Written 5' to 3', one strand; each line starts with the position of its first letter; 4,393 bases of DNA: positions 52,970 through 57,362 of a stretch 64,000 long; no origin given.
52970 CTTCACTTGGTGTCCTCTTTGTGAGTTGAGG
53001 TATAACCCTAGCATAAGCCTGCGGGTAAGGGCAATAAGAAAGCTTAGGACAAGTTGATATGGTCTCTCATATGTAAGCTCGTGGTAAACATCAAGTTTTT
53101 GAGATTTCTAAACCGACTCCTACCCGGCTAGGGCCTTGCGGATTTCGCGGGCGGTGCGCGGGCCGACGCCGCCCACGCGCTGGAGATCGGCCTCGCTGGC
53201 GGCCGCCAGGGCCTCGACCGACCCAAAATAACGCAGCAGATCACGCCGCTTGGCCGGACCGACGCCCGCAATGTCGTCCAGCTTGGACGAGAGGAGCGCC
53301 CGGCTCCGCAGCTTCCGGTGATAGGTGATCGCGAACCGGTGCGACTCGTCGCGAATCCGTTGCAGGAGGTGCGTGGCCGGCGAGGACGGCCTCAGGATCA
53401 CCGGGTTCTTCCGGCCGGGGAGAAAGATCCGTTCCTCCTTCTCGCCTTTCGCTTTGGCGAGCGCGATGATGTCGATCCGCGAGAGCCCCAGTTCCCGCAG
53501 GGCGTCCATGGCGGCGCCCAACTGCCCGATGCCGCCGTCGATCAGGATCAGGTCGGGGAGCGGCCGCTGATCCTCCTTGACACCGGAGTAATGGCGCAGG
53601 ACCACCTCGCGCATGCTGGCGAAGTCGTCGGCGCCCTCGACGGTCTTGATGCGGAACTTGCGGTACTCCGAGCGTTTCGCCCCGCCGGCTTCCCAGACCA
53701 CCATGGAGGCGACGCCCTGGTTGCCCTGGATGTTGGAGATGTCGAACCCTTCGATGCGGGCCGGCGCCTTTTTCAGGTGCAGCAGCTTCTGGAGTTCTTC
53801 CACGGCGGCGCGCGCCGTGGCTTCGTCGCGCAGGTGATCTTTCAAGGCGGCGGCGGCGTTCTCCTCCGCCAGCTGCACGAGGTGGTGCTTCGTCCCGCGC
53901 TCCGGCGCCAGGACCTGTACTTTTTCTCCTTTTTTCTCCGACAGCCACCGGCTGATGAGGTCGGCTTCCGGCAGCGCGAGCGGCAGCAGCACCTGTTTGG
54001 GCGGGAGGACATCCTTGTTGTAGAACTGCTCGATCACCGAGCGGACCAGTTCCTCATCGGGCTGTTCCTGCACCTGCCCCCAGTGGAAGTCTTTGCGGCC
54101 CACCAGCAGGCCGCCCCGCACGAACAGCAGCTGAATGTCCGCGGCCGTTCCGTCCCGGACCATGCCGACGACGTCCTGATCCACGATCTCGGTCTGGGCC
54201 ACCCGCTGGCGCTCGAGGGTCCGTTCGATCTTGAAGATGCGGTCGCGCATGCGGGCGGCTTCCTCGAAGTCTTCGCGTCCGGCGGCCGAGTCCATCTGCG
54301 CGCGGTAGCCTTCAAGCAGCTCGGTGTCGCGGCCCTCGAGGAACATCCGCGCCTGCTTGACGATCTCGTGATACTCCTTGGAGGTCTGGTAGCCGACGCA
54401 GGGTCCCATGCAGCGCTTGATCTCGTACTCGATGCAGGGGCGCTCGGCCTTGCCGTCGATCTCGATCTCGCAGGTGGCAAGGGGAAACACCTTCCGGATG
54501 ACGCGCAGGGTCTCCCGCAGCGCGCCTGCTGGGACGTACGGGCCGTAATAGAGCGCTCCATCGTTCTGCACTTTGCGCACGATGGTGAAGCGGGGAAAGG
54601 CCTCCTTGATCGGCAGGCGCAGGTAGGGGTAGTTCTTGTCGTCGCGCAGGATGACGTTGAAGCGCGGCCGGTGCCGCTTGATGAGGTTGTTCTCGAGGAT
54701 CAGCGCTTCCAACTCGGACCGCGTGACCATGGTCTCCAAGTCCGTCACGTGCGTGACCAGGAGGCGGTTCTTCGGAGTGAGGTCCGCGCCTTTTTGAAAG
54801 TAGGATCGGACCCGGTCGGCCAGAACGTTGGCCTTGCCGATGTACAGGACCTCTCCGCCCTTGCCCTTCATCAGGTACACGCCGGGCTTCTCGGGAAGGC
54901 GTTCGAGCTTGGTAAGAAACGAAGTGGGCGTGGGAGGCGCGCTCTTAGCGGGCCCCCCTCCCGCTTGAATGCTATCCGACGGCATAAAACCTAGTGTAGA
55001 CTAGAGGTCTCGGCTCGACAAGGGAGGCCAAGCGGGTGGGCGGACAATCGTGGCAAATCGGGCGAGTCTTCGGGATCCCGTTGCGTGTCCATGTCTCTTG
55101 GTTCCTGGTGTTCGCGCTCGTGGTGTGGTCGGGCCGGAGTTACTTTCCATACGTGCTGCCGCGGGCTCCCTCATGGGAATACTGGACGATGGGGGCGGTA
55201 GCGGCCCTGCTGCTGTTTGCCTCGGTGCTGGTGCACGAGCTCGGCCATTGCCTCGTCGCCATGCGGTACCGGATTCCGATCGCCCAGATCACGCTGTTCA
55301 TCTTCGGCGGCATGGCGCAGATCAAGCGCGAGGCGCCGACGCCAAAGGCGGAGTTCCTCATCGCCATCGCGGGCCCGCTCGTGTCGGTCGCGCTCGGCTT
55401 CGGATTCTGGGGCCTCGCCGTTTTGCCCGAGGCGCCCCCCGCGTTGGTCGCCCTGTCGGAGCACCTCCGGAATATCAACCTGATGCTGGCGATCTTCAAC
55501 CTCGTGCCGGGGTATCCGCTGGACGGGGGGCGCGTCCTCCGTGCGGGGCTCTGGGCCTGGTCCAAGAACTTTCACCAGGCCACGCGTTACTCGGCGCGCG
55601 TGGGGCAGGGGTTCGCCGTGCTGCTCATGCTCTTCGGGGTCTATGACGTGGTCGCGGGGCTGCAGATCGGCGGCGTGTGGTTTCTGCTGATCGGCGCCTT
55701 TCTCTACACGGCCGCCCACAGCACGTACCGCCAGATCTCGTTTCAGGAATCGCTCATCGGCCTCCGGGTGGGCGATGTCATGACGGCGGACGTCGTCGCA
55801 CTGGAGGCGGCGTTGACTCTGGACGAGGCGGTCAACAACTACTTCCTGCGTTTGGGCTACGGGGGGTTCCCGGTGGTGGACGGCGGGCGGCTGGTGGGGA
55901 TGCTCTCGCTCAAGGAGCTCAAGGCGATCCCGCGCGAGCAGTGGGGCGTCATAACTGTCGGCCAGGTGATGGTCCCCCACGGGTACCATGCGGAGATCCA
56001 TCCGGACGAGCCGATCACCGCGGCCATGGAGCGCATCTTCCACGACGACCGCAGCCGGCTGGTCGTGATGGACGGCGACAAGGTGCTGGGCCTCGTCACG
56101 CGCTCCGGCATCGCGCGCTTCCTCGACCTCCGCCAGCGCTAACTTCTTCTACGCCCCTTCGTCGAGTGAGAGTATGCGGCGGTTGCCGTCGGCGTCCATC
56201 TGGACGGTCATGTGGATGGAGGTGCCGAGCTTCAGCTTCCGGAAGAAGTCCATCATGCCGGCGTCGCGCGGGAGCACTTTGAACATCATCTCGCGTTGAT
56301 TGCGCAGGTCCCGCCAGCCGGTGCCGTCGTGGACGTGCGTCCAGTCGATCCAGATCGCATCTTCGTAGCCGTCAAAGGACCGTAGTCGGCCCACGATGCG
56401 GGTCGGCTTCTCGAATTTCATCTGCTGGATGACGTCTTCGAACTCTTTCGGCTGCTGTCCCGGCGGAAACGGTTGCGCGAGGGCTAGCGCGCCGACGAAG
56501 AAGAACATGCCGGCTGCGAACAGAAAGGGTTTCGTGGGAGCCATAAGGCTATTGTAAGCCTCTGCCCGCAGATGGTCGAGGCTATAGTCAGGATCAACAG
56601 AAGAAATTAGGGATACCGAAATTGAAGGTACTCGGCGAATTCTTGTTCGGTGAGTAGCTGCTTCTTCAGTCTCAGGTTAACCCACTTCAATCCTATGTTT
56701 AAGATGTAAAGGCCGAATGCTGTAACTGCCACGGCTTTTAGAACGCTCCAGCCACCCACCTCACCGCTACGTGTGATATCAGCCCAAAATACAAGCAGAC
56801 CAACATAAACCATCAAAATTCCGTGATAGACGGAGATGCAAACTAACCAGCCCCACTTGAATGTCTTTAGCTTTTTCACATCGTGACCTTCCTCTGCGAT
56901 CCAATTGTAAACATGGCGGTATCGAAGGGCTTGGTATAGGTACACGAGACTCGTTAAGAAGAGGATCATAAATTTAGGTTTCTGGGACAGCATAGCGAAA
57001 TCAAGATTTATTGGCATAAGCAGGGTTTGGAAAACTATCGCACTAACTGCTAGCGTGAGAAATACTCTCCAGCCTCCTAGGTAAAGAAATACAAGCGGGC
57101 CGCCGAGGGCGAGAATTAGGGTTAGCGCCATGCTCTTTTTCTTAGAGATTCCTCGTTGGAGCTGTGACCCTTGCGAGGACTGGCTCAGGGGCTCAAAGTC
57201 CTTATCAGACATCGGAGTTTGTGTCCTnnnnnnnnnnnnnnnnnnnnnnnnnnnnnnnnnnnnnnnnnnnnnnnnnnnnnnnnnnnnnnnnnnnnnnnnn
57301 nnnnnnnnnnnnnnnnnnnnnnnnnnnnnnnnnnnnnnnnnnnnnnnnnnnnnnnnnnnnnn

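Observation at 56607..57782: AT-rich two-gene cassette: HEPN-like (Rx4H) protein plus 5-TM membrane protein between the nuo operon end and a core gene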

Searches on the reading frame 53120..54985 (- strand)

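Call 74: search_protein_families(library=pfam, proteins=[window:53120-54985:-], max_evalue=0.00001)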
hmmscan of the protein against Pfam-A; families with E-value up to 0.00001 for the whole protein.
window:53120-54985:- (621 aa): 6 families
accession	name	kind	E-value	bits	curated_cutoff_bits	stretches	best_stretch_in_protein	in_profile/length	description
PF08459.17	UvrC_RNaseH_dom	-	2.5e-58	196.9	22.3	1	399-553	1-159/159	UvrC RNAse H endonuclease domain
PF22920.2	UvrC_RNaseH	-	6.5e-38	129.7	24.3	1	269-384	1-116/116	UvrC Ribonuclease H-like domain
PF14520.12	HHH_5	-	7.9e-12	45.9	27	1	568-619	3-55/57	Helix-hairpin-helix domain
PF12826.13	HHH_2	-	4.5e-08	33.6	27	1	572-617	8-53/64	Helix-hairpin-helix motif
PF02151.25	UVR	-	1.4e-07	31.5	21.5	1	222-255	2-35/36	UvrB/uvrC motif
PF01541.30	GIY-YIG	-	7e-07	29.9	22.6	1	34-108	2-76/78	GIY-YIG catalytic domain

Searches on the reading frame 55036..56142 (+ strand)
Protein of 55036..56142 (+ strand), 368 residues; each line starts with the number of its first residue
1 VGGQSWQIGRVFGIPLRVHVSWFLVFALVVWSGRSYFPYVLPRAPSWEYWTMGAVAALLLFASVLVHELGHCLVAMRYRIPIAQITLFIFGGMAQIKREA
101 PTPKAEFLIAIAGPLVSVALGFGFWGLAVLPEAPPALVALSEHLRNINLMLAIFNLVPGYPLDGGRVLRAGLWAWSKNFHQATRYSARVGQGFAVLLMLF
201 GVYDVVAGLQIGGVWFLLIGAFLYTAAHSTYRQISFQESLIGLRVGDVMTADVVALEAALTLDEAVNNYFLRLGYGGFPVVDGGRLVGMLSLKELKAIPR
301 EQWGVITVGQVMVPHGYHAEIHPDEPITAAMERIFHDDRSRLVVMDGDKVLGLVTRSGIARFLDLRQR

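Call 74: search_protein_families(library=pfam, proteins=[window:55036-56142:+], max_evalue=0.00001)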
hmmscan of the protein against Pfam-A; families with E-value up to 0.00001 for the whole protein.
window:55036-56142:+ (368 aa): 2 families
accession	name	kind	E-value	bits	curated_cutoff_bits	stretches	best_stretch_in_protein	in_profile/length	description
PF02163.28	Peptidase_M50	-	1.7e-21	77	27.2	2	56-128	2-100/221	Peptidase family M50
PF00571.33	CBS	-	5.5e-17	62.3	24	1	245-295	1-51/57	CBS domain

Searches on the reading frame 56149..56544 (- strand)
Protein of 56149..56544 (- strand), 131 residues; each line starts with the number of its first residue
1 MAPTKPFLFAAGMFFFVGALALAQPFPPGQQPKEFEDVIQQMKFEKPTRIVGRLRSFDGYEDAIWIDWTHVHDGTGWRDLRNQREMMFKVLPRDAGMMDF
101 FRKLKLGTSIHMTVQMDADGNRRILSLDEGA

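Call 4: search_protein_families(library=pfam, proteins=[window:56149-56544:-], max_evalue=1)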
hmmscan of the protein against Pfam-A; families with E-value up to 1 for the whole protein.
window:56149-56544:- (131 aa): 0 families

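Call 5: search_protein_families(library=padloc, proteins=[window:56149-56544:-], max_evalue=1)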
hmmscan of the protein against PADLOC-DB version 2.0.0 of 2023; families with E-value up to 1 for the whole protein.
window:56149-56544:- (131 aa): 0 families

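Call 6: search_protein_families(library=ncbifam, proteins=[window:56149-56544:-], max_evalue=1)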
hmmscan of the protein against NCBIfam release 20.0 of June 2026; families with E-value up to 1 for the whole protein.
window:56149-56544:- (131 aa): 0 families

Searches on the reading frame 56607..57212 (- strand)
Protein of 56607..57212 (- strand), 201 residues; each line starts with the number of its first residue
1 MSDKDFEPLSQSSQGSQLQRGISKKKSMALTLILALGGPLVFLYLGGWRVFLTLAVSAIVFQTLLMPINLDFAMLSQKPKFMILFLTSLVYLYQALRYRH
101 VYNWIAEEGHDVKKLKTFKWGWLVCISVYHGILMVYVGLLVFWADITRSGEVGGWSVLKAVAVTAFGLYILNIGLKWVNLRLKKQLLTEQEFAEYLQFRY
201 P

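Call 4: search_protein_families(library=pfam, proteins=[window:56607-57212:-], max_evalue=1)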
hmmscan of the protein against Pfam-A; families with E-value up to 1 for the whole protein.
window:56607-57212:- (201 aa): 0 families

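Call 5: search_protein_families(library=padloc, proteins=[window:56607-57212:-], max_evalue=1)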
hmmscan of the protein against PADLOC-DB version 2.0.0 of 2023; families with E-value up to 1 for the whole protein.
window:56607-57212:- (201 aa): 0 families

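Call 6: search_protein_families(library=ncbifam, proteins=[window:56607-57212:-], max_evalue=1)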
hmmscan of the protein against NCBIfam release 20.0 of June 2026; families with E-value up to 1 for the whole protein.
window:56607-57212:- (201 aa): 0 families

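Call 8: find_homologous_proteins(query=window:56607-57212:-, max_evalue=0.01)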
Query window:56607-57212:-: 186 candidates shared short words with the query, none scored E <= 0.01.

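Call 73: list_cluster_members(proteins=[window:56607-57212:-, window:57228-57782:-, window:53120-54985:-, window:56149-56544:-])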
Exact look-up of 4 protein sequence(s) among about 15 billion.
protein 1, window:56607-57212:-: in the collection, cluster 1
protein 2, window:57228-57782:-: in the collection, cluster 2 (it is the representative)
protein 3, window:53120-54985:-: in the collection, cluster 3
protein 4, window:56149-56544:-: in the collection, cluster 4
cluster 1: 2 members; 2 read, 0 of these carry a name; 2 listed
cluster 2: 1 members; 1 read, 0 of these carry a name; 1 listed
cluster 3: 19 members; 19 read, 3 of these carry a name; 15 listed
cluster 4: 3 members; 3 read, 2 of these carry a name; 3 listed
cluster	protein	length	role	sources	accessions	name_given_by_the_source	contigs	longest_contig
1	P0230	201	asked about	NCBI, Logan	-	-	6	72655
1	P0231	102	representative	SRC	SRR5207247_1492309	-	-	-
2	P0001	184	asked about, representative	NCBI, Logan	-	-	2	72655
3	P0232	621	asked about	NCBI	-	-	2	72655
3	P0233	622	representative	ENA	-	-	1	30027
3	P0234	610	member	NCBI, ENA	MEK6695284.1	MAG: excinuclease ABC subunit UvrC [Nitrospirota bacterium]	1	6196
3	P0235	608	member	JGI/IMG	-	excinuclease ABC subunit C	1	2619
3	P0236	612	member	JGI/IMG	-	excinuclease ABC subunit C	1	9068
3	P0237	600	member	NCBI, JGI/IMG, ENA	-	-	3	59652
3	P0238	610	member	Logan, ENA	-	-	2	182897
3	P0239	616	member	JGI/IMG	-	-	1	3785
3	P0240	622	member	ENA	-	-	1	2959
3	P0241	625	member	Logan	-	-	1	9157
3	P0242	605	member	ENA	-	-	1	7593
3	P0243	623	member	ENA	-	-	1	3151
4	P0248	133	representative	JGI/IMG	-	hypothetical protein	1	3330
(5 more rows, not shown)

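Call 75: find_encoding_contigs(protein=window:56607-57212:-, flank=5000, max_places=8)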
Protein window:56607-57212:- (201 aa): 6 contigs read that carry it; 5 places shown.
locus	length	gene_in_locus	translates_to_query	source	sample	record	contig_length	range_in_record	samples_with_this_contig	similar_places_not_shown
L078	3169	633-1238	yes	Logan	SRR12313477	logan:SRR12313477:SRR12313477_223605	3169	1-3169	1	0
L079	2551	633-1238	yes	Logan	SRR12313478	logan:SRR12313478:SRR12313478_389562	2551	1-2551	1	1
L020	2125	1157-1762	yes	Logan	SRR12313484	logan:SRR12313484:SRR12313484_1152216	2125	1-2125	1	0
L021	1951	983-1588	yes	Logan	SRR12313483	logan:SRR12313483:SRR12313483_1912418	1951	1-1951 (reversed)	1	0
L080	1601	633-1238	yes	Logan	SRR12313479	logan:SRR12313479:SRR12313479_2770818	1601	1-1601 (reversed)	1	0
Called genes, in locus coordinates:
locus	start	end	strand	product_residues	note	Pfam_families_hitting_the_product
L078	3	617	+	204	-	?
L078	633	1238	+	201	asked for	-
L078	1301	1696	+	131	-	-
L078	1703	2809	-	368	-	PF02163:Peptidase_M50, PF00571:CBS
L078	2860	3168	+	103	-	?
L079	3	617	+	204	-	?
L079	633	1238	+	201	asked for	-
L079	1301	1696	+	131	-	-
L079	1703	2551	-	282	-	?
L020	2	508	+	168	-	?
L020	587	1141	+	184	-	-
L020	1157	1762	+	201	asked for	-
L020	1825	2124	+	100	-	?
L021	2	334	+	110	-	?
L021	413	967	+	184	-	-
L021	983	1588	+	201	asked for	-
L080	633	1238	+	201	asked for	-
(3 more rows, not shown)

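Call 76: find_encoding_contigs(protein=P0248, flank=4000, max_places=3)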
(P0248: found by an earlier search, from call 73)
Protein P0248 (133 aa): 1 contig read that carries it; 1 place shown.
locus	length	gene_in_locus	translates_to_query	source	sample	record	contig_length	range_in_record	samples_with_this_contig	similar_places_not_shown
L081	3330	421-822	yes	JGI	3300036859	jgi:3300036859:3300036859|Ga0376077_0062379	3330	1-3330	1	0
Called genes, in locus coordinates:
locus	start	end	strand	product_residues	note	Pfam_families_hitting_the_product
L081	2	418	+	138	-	?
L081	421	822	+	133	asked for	-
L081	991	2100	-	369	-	PF02163:Peptidase_M50, PF00571:CBS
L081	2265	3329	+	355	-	?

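Call 78: predict_structure(protein=window:56607-57212:-)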
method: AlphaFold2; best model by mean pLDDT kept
length: 201 residues; sequences in the alignment: 1
mean_pLDDT: 65.0   pTM: 0.43
mean pLDDT of the five models: 65.0, 59.9, 59.6, 56.7, 49.4
residues with pLDDT >= 90: 0; 70-90: 67; 50-70: 117; < 50: 17
segments of 3 or more residues with pLDDT < 50: 65-72
pLDDT, mean of each block of 10 residues (from residue 1): 51 60 68 66 62 61 47 49 61 65 67 62 75 80 77 76 81 77 62 55 40
secondary structure, 60 per line:
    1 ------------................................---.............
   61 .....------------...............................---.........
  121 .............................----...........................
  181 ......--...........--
elements in order: H13-44 H48-65 H78-108 H112-149 H154-186 H189-199

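Call 81: search_protein_families(library=phrogs, proteins=[window:56607-57212:-], max_evalue=0.01)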
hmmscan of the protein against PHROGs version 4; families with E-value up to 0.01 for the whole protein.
window:56607-57212:- (201 aa): 0 families

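Call 94: fold_search(model_id=the predicted structure, library=pdb)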
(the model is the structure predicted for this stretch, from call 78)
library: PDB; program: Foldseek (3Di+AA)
matches with E <= 10: 189; with E <= 0.001: 0
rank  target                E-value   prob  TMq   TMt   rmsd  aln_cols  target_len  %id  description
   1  5sv1_J                4.9e-01  0.63  0.24  0.23  13.7       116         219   16  Structure of the ExbB/ExbD complex from E. coli at pH 4.5 (released 2016-09-28)
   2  3g6b_B                1.0e+00  0.28  0.29  0.28  41.4       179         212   16  Crystal structure of a Soluble Chemoreceptor from Thermotoga maritima Asn217Ile mutant (released 2009-07-28)
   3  7p3r_A                1.2e+00  0.12  0.20  0.14  39.5       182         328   16  Helical structure of the toxin MakA from Vibrio cholera (released 2022-02-23)
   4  1g4y_B                1.3e+00  0.80  0.30  0.65   5.6        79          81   14  1.60 A CRYSTAL STRUCTURE OF THE GATING DOMAIN FROM SMALL CONDUCTANCE POTASSIUM CHANNEL COMPLEXED WITH CALCIUM-CALMODUL (released 2001-05-09)
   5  5sv0_D                1.3e+00  0.28  0.23  0.22  13.8       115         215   16  Structure of the ExbB/ExbD complex from E. coli at pH 7.0 (released 2016-09-28)
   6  7ajq_A                1.3e+00  0.12  0.21  0.19  20.7       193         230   15  cryo-EM structure of ExbBD from Serratia Marcescens (released 2021-10-06)
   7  9ddn_B                1.5e+00  0.30  0.23  0.22   6.6        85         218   18  E. coli TolAQR conformation II (released 2025-07-09)
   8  3g67_B                1.5e+00  0.23  0.29  0.28  41.2       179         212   16  Crystal Structure of a Soluble Chemoreceptor from Thermotoga maritima (released 2009-07-28)
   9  8vvi_C                1.6e+00  0.18  0.20  0.34   8.1        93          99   14  Cryo-EM structure of a type II ZorAB complex from Sulfuricurvum kujiense (released 2025-02-05)
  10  3g67_A                1.7e+00  0.21  0.29  0.28  40.0       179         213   16  Crystal Structure of a Soluble Chemoreceptor from Thermotoga maritima (released 2009-07-28)
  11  7a0g_FFF              1.8e+00  0.57  0.27  0.18   9.1       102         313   17  Structure of the SmhB pore of the tripartite alpha-pore forming toxin, Smh, from Serratia marcescens. (released 2021-03-31)
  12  9div_F                1.8e+00  0.51  0.35  0.49   7.3       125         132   18  The crystal structure of de novo designed ChuA binding protein C8 (released 2025-05-21)
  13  5sv0_I                1.8e+00  0.38  0.28  0.25   8.3        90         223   14  Structure of the ExbB/ExbD complex from E. coli at pH 7.0 (released 2016-09-28)
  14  9b77_A                1.8e+00  0.35  0.25  0.17   6.3        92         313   12  Cryo-EM Structure of the Glycosyltransferase ArnC from Salmonella enterica in the Apo State Determined on Krios micros (released 2025-02-05)
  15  9k49_D                1.9e+00  0.30  0.23  0.22   6.8        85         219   19  Cryo-EM structure of inner membrane TolQRA complex in CYMAL-6-Neopentyl Glycol detergent micelles (released 2025-07-09)
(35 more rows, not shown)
